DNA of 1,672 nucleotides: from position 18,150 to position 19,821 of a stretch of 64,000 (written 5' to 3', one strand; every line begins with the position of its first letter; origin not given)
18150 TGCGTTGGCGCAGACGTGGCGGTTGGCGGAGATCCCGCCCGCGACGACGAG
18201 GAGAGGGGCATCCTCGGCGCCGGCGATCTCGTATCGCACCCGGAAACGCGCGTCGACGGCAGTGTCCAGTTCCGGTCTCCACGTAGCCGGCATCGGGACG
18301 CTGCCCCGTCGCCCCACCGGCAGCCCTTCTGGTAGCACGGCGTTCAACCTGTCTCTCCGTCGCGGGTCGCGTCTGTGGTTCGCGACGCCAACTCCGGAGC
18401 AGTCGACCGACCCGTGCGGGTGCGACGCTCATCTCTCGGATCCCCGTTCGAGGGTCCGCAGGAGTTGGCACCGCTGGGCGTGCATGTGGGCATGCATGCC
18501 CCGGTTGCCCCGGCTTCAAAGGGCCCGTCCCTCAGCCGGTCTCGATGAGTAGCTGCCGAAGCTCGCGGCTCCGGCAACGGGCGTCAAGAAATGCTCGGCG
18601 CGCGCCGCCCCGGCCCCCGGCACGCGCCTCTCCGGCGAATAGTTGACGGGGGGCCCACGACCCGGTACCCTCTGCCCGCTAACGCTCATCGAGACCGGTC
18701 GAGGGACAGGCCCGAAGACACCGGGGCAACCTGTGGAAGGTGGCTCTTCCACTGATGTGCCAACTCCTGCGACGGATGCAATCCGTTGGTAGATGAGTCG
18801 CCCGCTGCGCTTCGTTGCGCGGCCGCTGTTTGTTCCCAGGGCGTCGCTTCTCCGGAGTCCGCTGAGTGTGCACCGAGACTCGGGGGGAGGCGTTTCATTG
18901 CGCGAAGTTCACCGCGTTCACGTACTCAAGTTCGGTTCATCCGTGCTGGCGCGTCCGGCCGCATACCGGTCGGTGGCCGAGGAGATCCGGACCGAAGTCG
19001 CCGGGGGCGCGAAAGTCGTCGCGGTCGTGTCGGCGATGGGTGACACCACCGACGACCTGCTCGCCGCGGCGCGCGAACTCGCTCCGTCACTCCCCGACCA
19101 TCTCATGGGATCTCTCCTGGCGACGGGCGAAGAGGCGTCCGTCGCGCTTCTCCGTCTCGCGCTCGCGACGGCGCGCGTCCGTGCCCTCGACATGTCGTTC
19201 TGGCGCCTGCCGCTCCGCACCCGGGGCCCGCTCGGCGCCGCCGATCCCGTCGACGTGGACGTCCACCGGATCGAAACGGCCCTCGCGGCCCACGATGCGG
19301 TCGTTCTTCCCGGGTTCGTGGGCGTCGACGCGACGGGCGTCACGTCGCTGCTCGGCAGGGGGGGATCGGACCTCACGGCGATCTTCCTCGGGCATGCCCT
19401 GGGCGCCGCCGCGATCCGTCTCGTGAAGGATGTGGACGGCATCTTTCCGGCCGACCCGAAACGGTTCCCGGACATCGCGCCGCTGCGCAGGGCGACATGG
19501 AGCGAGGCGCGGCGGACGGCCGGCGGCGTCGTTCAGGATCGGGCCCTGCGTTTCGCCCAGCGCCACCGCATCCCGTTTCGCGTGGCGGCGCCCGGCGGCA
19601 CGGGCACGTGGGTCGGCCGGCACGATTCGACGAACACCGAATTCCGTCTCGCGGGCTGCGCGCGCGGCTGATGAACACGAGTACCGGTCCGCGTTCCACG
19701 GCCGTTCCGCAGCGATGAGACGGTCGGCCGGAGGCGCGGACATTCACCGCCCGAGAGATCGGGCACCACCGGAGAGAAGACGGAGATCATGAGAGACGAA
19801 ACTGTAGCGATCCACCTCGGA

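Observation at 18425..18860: Back-to-back divergent SAM-I riboswitches controlling metX (minus) and an aspartokinase-like/metY operon (plus)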

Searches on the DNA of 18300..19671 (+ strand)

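Call 15: search_rna_families(sources=[L001, L003, L005, L008, L011, L013, L014, L015, L018, L021, L026, L036, L044, L062, L075, L078], threshold=gathering)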
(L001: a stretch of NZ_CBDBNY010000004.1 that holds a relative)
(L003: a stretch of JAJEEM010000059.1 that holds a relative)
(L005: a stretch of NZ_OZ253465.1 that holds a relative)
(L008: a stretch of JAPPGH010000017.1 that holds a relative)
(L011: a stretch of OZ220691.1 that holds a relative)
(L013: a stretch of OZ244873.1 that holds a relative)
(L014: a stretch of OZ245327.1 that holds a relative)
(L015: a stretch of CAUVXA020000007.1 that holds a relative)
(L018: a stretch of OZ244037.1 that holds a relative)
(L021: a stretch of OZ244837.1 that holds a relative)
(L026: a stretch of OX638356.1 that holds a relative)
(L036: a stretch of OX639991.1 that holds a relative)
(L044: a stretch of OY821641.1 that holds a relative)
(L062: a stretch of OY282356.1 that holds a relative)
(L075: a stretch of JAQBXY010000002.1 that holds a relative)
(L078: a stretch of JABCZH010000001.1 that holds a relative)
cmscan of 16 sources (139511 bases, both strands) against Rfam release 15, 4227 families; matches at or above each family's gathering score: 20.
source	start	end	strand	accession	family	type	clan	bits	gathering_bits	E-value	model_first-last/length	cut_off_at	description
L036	1240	1357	+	RF00162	SAM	Cis-reg; riboswitch;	CL00012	83.7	44.4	5.8e-18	1-108/108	no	SAM riboswitch aptamer (S box leader)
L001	3530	3655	-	RF00162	SAM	Cis-reg; riboswitch;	CL00012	79.5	44.4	1e-16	1-108/108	no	SAM riboswitch aptamer (S box leader)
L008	3577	3702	-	RF00162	SAM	Cis-reg; riboswitch;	CL00012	77.8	44.4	3.1e-16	1-108/108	no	SAM riboswitch aptamer (S box leader)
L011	3564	3688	-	RF00162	SAM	Cis-reg; riboswitch;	CL00012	77.8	44.4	3.1e-16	1-108/108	no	SAM riboswitch aptamer (S box leader)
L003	3532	3656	-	RF00162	SAM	Cis-reg; riboswitch;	CL00012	77.6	44.4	3.6e-16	1-108/108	no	SAM riboswitch aptamer (S box leader)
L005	3585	3709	-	RF00162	SAM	Cis-reg; riboswitch;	CL00012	77.1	44.4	4.8e-16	1-108/108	no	SAM riboswitch aptamer (S box leader)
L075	1543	1663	+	RF00162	SAM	Cis-reg; riboswitch;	CL00012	74.6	44.4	2.6e-15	1-108/108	no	SAM riboswitch aptamer (S box leader)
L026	1483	1603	+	RF00162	SAM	Cis-reg; riboswitch;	CL00012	74.3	44.4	3.2e-15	1-108/108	no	SAM riboswitch aptamer (S box leader)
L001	3787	3903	+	RF00162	SAM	Cis-reg; riboswitch;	CL00012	74.1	44.4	3.7e-15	1-108/108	no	SAM riboswitch aptamer (S box leader)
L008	3788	3904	+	RF00162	SAM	Cis-reg; riboswitch;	CL00012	74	44.4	4e-15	1-108/108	no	SAM riboswitch aptamer (S box leader)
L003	3788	3904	+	RF00162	SAM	Cis-reg; riboswitch;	CL00012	73.2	44.4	6.8e-15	1-108/108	no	SAM riboswitch aptamer (S box leader)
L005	3788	3904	+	RF00162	SAM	Cis-reg; riboswitch;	CL00012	73.2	44.4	6.8e-15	1-108/108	no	SAM riboswitch aptamer (S box leader)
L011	3789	3905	+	RF00162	SAM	Cis-reg; riboswitch;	CL00012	73.2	44.4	6.8e-15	1-108/108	no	SAM riboswitch aptamer (S box leader)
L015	135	254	+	RF00162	SAM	Cis-reg; riboswitch;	CL00012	73.1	44.4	7.3e-15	1-108/108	no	SAM riboswitch aptamer (S box leader)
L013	3645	3762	+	RF00162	SAM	Cis-reg; riboswitch;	CL00012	72.3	44.4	1.2e-14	1-108/108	no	SAM riboswitch aptamer (S box leader)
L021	1479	1599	+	RF00162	SAM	Cis-reg; riboswitch;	CL00012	71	44.4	2.9e-14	1-108/108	no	SAM riboswitch aptamer (S box leader)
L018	1444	1562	+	RF00162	SAM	Cis-reg; riboswitch;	CL00012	70.5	44.4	4e-14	1-108/108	no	SAM riboswitch aptamer (S box leader)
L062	869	986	+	RF00162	SAM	Cis-reg; riboswitch;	CL00012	67.4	44.4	3.3e-13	1-108/108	no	SAM riboswitch aptamer (S box leader)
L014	3698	3815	+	RF00162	SAM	Cis-reg; riboswitch;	CL00012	67.1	44.4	4e-13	1-108/108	no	SAM riboswitch aptamer (S box leader)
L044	3411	3513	+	RF01725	SAM-I-IV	Cis-reg; riboswitch;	CL00012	53.6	41.1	1.2e-05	1-99/99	no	SAM-I/IV (S-adenosyl methionine) riboswitch aptamer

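Call 17: search_rna_families(sources=[L002, L004, L006, L007, L009, L010, L012, L016, L017, L019, L020, L022, L023, L024, L025, L027, L028], threshold=gathering)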
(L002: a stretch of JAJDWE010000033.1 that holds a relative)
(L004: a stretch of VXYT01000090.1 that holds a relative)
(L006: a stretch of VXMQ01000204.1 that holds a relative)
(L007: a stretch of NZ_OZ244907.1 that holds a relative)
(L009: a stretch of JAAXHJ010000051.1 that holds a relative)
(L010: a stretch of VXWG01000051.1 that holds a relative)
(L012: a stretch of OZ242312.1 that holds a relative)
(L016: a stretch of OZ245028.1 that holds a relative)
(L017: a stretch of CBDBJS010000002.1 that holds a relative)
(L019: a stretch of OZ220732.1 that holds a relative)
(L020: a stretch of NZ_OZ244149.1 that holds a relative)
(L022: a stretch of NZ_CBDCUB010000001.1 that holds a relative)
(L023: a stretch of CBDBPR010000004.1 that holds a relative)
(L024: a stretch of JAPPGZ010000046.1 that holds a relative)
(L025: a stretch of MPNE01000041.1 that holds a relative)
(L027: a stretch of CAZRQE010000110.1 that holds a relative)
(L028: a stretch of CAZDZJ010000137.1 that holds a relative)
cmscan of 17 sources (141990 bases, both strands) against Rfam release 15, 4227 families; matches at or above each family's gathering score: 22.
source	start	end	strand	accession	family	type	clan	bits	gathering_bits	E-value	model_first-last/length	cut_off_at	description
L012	3555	3667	-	RF00162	SAM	Cis-reg; riboswitch;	CL00012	86.6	44.4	8.5e-19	1-108/108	no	SAM riboswitch aptamer (S box leader)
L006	3549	3669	-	RF00162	SAM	Cis-reg; riboswitch;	CL00012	84.6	44.4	3.2e-18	1-108/108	no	SAM riboswitch aptamer (S box leader)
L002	2028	2153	-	RF00162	SAM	Cis-reg; riboswitch;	CL00012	78.2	44.4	2.4e-16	1-108/108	no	SAM riboswitch aptamer (S box leader)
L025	1504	1623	+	RF00162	SAM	Cis-reg; riboswitch;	CL00012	76.1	44.4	9.6e-16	1-108/108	no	SAM riboswitch aptamer (S box leader)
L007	3584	3708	-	RF00162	SAM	Cis-reg; riboswitch;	CL00012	75.8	44.4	1.2e-15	1-108/108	no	SAM riboswitch aptamer (S box leader)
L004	3787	3903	+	RF00162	SAM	Cis-reg; riboswitch;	CL00012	75.2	44.4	1.8e-15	1-108/108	no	SAM riboswitch aptamer (S box leader)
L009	3786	3902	+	RF00162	SAM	Cis-reg; riboswitch;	CL00012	74.7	44.4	2.5e-15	1-108/108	no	SAM riboswitch aptamer (S box leader)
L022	1435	1554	+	RF00162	SAM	Cis-reg; riboswitch;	CL00012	74.2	44.4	3.5e-15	1-108/108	no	SAM riboswitch aptamer (S box leader)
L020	1436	1554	+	RF00162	SAM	Cis-reg; riboswitch;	CL00012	74.1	44.4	3.8e-15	1-108/108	no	SAM riboswitch aptamer (S box leader)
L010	3787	3903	+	RF00162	SAM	Cis-reg; riboswitch;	CL00012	74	44.4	4.1e-15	1-108/108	no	SAM riboswitch aptamer (S box leader)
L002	2274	2390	+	RF00162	SAM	Cis-reg; riboswitch;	CL00012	73.2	44.4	6.9e-15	1-108/108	no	SAM riboswitch aptamer (S box leader)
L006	3789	3905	+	RF00162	SAM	Cis-reg; riboswitch;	CL00012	73.2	44.4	6.9e-15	1-108/108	no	SAM riboswitch aptamer (S box leader)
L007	3787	3903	+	RF00162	SAM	Cis-reg; riboswitch;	CL00012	73.2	44.4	6.9e-15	1-108/108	no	SAM riboswitch aptamer (S box leader)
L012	3787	3903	+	RF00162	SAM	Cis-reg; riboswitch;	CL00012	73.2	44.4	6.9e-15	1-108/108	no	SAM riboswitch aptamer (S box leader)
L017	1532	1651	+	RF00162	SAM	Cis-reg; riboswitch;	CL00012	73.1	44.4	7.4e-15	1-108/108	no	SAM riboswitch aptamer (S box leader)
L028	1435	1553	+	RF00162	SAM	Cis-reg; riboswitch;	CL00012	72.9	44.4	8.4e-15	1-108/108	no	SAM riboswitch aptamer (S box leader)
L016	1532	1651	+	RF00162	SAM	Cis-reg; riboswitch;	CL00012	72.4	44.4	1.2e-14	1-108/108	no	SAM riboswitch aptamer (S box leader)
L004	3507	3632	-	RF00162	SAM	Cis-reg; riboswitch;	CL00012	71.4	44.4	2.3e-14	1-108/108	no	SAM riboswitch aptamer (S box leader)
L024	1243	1363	+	RF00162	SAM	Cis-reg; riboswitch;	CL00012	71.2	44.4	2.6e-14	1-108/108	no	SAM riboswitch aptamer (S box leader)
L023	1351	1471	+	RF00162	SAM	Cis-reg; riboswitch;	CL00012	70.8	44.4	3.4e-14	1-108/108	no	SAM riboswitch aptamer (S box leader)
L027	1538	1674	+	RF00162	SAM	Cis-reg; riboswitch;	CL00012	68.2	44.4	1.9e-13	1-108/108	no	SAM riboswitch aptamer (S box leader)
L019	1512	1627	+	RF00162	SAM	Cis-reg; riboswitch;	CL00012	64.5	44.4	2.3e-12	1-108/108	no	SAM riboswitch aptamer (S box leader)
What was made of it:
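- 18426..18551 (-): SAM-I aptamer (S-box) upstream of metX. It is conserved in L001-L008, L011 and L012 at 71-87 bits (calls 15, 17).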

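Call 18: search_rna_families(sources=[L029, L030, L031, L032, L033, L034, L035, L037, L038, L039, L040, L041, L042, L043, L045, L046, L047, L050, L068, L071], threshold=gathering)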
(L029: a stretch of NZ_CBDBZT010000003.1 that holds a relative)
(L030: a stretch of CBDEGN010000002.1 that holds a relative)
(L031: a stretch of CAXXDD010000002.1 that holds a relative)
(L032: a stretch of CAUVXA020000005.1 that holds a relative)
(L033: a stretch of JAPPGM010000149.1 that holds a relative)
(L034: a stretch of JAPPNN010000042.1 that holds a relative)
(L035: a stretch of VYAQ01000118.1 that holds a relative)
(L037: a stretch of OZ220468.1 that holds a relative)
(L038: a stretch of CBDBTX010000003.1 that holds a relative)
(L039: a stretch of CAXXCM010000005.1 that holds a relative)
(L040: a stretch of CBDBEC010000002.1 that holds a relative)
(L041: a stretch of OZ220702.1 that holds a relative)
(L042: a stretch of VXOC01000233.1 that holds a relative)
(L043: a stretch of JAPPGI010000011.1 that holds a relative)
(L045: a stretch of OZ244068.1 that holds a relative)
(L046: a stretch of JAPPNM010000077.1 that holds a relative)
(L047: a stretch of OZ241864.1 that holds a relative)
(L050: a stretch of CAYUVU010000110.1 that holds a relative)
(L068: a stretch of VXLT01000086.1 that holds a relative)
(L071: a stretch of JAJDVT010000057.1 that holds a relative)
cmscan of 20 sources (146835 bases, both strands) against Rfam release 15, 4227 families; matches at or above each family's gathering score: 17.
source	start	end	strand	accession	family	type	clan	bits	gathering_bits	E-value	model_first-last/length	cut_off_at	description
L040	1463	1576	+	RF00162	SAM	Cis-reg; riboswitch;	CL00012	85.8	44.4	1.5e-18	1-108/108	no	SAM riboswitch aptamer (S box leader)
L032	1461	1576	+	RF00162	SAM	Cis-reg; riboswitch;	CL00012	85.6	44.4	1.8e-18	1-108/108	no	SAM riboswitch aptamer (S box leader)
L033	587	704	+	RF00162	SAM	Cis-reg; riboswitch;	CL00012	83.4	44.4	7.5e-18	1-108/108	no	SAM riboswitch aptamer (S box leader)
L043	1465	1576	+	RF00162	SAM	Cis-reg; riboswitch;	CL00012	82.3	44.4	1.5e-17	1-108/108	no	SAM riboswitch aptamer (S box leader)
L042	872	989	+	RF00162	SAM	Cis-reg; riboswitch;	CL00012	80.1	44.4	6.7e-17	1-108/108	no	SAM riboswitch aptamer (S box leader)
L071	1238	1358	+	RF00162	SAM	Cis-reg; riboswitch;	CL00012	79.7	44.4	9.3e-17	1-108/108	no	SAM riboswitch aptamer (S box leader)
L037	1452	1569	+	RF00162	SAM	Cis-reg; riboswitch;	CL00012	78.3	44.4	2.4e-16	1-108/108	no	SAM riboswitch aptamer (S box leader)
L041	1026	1147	+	RF00162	SAM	Cis-reg; riboswitch;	CL00012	77.1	44.4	5.3e-16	1-108/108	no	SAM riboswitch aptamer (S box leader)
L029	1435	1553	+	RF00162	SAM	Cis-reg; riboswitch;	CL00012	75.9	44.4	1.2e-15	1-108/108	no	SAM riboswitch aptamer (S box leader)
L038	1428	1547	+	RF00162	SAM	Cis-reg; riboswitch;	CL00012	75.8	44.4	1.3e-15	1-108/108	no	SAM riboswitch aptamer (S box leader)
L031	1498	1616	+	RF00162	SAM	Cis-reg; riboswitch;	CL00012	75.2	44.4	1.8e-15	1-108/108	no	SAM riboswitch aptamer (S box leader)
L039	1462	1580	+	RF00162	SAM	Cis-reg; riboswitch;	CL00012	74.5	44.4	3e-15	1-108/108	no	SAM riboswitch aptamer (S box leader)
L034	1471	1591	+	RF00162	SAM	Cis-reg; riboswitch;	CL00012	73.7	44.4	5e-15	1-108/108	no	SAM riboswitch aptamer (S box leader)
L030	3698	3813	+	RF00162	SAM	Cis-reg; riboswitch;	CL00012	73.1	44.4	7.4e-15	1-108/108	no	SAM riboswitch aptamer (S box leader)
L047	1484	1608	+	RF00162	SAM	Cis-reg; riboswitch;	CL00012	65.2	44.4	1.5e-12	1-108/108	no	SAM riboswitch aptamer (S box leader)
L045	3491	3592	+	RF01725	SAM-I-IV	Cis-reg; riboswitch;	CL00012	61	41.1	3e-07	1-99/99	no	SAM-I/IV (S-adenosyl methionine) riboswitch aptamer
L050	282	393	+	RF01725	SAM-I-IV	Cis-reg; riboswitch;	CL00012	46.4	41.1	0.0005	1-99/99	no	SAM-I/IV (S-adenosyl methionine) riboswitch aptamer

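Call 19: search_rna_families(sources=[L048, L049, L051, L052, L053, L054, L055, L056, L057, L058, L059, L060, L061, L063, L064, L065, L072, L076], threshold=gathering)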
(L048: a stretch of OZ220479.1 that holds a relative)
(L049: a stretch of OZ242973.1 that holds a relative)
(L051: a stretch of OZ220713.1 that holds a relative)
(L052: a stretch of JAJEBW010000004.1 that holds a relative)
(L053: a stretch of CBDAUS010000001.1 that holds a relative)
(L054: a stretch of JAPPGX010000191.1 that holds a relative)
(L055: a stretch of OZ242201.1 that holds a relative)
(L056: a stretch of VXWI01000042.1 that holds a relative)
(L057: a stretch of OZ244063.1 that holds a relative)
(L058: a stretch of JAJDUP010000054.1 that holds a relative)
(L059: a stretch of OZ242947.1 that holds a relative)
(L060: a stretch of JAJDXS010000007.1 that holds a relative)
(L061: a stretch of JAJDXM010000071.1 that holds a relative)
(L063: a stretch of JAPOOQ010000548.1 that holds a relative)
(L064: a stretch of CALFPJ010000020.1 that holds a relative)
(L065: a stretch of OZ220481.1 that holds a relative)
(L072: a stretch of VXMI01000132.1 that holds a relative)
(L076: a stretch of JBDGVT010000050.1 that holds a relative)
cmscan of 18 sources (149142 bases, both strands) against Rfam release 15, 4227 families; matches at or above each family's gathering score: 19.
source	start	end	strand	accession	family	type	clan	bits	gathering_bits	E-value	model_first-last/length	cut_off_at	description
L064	1538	1654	+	RF00162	SAM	Cis-reg; riboswitch;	CL00012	84.2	44.4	4.7e-18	1-108/108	no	SAM riboswitch aptamer (S box leader)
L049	1348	1465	+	RF00162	SAM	Cis-reg; riboswitch;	CL00012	82.6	44.4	1.4e-17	1-108/108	no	SAM riboswitch aptamer (S box leader)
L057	3621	3737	+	RF00162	SAM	Cis-reg; riboswitch;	CL00012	78.1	44.4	2.6e-16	1-108/108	no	SAM riboswitch aptamer (S box leader)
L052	1222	1340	+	RF00162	SAM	Cis-reg; riboswitch;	CL00012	78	44.4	2.9e-16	1-108/108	no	SAM riboswitch aptamer (S box leader)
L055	1257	1377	+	RF00162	SAM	Cis-reg; riboswitch;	CL00012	77.9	44.4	3e-16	1-108/108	no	SAM riboswitch aptamer (S box leader)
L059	1480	1598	+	RF00162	SAM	Cis-reg; riboswitch;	CL00012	77.8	44.4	3.2e-16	1-108/108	no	SAM riboswitch aptamer (S box leader)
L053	1415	1529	+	RF00162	SAM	Cis-reg; riboswitch;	CL00012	77.6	44.4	3.9e-16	1-108/108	no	SAM riboswitch aptamer (S box leader)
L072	1467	1585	+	RF00162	SAM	Cis-reg; riboswitch;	CL00012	76.4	44.4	8.7e-16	1-108/108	no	SAM riboswitch aptamer (S box leader)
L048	2690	2807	+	RF00162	SAM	Cis-reg; riboswitch;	CL00012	75.6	44.4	1.5e-15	1-108/108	no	SAM riboswitch aptamer (S box leader)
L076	1536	1656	+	RF00162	SAM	Cis-reg; riboswitch;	CL00012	74.9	44.4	2.4e-15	1-108/108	no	SAM riboswitch aptamer (S box leader)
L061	1378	1499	+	RF00162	SAM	Cis-reg; riboswitch;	CL00012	74.2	44.4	3.7e-15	1-108/108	no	SAM riboswitch aptamer (S box leader)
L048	7726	7800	-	RF00005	tRNA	Gene; tRNA;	CL00001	73.8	29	6.6e-14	1-71/71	no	tRNA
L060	1473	1591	+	RF00162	SAM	Cis-reg; riboswitch;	CL00012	73.2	44.4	7.1e-15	1-108/108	no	SAM riboswitch aptamer (S box leader)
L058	1483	1602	+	RF00162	SAM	Cis-reg; riboswitch;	CL00012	72.9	44.4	8.5e-15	1-108/108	no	SAM riboswitch aptamer (S box leader)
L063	1429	1550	+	RF00162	SAM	Cis-reg; riboswitch;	CL00012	72.8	44.4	9.4e-15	1-108/108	no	SAM riboswitch aptamer (S box leader)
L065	1582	1698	+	RF00162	SAM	Cis-reg; riboswitch;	CL00012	61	44.4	2.6e-11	1-108/108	no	SAM riboswitch aptamer (S box leader)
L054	3394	3507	+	RF01725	SAM-I-IV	Cis-reg; riboswitch;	CL00012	51.4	41.1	4e-05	1-99/99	no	SAM-I/IV (S-adenosyl methionine) riboswitch aptamer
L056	3395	3507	+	RF01725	SAM-I-IV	Cis-reg; riboswitch;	CL00012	50.6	41.1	5.8e-05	1-99/99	no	SAM-I/IV (S-adenosyl methionine) riboswitch aptamer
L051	3397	3509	+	RF01725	SAM-I-IV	Cis-reg; riboswitch;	CL00012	44.5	41.1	0.0013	1-99/99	no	SAM-I/IV (S-adenosyl methionine) riboswitch aptamer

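Call 20: search_rna_families(sources=[L066, L067, L069, L070, L073, L074, L077, L079, L080], threshold=gathering)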
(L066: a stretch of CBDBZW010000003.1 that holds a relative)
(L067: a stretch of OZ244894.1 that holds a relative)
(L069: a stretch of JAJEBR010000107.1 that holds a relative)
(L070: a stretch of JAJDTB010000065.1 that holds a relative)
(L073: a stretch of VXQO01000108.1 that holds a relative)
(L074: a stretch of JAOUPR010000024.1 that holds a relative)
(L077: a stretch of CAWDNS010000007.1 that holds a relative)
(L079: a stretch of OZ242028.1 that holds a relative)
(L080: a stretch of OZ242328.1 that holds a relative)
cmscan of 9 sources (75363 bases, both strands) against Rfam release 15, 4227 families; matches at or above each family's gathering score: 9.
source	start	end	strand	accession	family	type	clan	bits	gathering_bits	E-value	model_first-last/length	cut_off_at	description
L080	1204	1321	+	RF00162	SAM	Cis-reg; riboswitch;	CL00012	83.7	44.4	3.2e-18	1-108/108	no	SAM riboswitch aptamer (S box leader)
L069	1083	1202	+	RF00162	SAM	Cis-reg; riboswitch;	CL00012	80.3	44.4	3e-17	1-108/108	no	SAM riboswitch aptamer (S box leader)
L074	3764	3882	+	RF00162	SAM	Cis-reg; riboswitch;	CL00012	78.1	44.4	1.4e-16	1-108/108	no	SAM riboswitch aptamer (S box leader)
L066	5990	6108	+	RF00162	SAM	Cis-reg; riboswitch;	CL00012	78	44.4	1.4e-16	1-108/108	no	SAM riboswitch aptamer (S box leader)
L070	1482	1600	+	RF00162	SAM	Cis-reg; riboswitch;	CL00012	77.1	44.4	2.7e-16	1-108/108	no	SAM riboswitch aptamer (S box leader)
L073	1461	1579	+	RF00162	SAM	Cis-reg; riboswitch;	CL00012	76.8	44.4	3.3e-16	1-108/108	no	SAM riboswitch aptamer (S box leader)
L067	1336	1454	+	RF00162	SAM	Cis-reg; riboswitch;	CL00012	74.9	44.4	1.2e-15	1-108/108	no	SAM riboswitch aptamer (S box leader)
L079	1440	1560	+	RF00162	SAM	Cis-reg; riboswitch;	CL00012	71.7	44.4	9.8e-15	1-108/108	no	SAM riboswitch aptamer (S box leader)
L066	3630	3749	+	RF00162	SAM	Cis-reg; riboswitch;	CL00012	71.6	44.4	1.1e-14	1-108/108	no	SAM riboswitch aptamer (S box leader)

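Call 69: search_rna_families(source=window, start=18300, end=18950, threshold=evalue, max_evalue=5)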
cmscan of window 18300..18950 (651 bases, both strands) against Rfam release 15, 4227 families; matches with E-value up to 5: 2.
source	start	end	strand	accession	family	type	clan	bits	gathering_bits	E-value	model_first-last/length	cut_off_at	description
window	18426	18551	-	RF00162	SAM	Cis-reg; riboswitch;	CL00012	78.8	44.4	7.5e-19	1-108/108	no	SAM riboswitch aptamer (S box leader)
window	18683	18799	+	RF00162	SAM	Cis-reg; riboswitch;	CL00012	73.2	44.4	3.1e-17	1-108/108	no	SAM riboswitch aptamer (S box leader)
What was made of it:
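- Checked: A permissive rescan of 18300-18950 at E<=5 finds nothing else (call 69).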
